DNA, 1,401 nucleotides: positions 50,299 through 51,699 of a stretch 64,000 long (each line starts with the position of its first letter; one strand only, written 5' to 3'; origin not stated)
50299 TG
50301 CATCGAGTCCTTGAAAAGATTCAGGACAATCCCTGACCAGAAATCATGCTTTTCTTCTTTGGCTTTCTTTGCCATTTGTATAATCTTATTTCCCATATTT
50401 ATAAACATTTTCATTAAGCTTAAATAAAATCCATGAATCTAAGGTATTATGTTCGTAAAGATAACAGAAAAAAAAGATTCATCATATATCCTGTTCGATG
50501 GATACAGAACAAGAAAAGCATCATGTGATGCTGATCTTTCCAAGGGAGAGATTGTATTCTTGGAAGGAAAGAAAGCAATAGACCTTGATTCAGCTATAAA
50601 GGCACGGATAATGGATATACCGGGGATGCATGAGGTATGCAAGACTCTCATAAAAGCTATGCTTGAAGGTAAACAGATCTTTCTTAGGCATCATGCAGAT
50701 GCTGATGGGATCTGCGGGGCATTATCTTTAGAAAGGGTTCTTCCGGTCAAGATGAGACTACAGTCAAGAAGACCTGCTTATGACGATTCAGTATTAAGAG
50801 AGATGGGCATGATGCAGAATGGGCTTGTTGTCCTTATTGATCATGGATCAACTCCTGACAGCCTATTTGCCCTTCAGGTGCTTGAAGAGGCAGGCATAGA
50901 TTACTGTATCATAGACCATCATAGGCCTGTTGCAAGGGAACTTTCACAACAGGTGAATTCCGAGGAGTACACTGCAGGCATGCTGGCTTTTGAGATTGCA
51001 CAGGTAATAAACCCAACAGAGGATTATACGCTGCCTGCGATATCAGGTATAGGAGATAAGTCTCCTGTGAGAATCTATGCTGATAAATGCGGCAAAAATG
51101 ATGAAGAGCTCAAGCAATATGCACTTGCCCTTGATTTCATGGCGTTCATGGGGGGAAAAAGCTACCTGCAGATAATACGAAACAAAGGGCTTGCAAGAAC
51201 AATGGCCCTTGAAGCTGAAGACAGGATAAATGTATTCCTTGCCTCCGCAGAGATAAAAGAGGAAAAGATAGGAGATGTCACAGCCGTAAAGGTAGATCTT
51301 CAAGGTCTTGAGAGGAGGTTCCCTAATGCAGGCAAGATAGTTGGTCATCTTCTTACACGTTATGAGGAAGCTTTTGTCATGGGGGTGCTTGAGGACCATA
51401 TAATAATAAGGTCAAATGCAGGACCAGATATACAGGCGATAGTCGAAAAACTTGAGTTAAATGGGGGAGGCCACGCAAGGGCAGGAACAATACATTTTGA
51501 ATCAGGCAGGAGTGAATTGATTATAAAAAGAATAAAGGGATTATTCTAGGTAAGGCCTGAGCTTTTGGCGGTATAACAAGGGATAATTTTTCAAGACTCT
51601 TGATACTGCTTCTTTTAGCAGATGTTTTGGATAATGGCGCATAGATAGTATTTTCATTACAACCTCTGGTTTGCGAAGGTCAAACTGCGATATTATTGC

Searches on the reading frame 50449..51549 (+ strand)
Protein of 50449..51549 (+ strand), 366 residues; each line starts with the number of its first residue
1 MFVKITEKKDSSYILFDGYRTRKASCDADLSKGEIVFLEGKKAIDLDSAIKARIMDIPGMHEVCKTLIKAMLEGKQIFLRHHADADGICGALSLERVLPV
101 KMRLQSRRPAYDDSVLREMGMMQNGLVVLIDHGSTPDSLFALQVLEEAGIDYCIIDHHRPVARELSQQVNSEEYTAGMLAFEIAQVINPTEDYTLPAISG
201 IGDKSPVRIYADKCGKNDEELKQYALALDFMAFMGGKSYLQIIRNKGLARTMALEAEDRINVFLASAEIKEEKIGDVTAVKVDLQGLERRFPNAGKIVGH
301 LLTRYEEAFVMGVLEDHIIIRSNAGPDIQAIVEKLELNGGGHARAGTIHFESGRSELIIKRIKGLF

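Call 16: search_protein_families(library=pfam, proteins=[window:50449-51549:+], max_evalue=0.001)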
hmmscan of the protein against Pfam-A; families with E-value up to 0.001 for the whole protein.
window:50449-51549:+ (366 aa): 1 family
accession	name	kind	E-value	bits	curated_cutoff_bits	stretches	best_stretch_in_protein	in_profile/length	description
PF01368.27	DHH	-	2.1e-08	34.9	28.1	1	78-185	3-103/125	DHH family, N-terminal domain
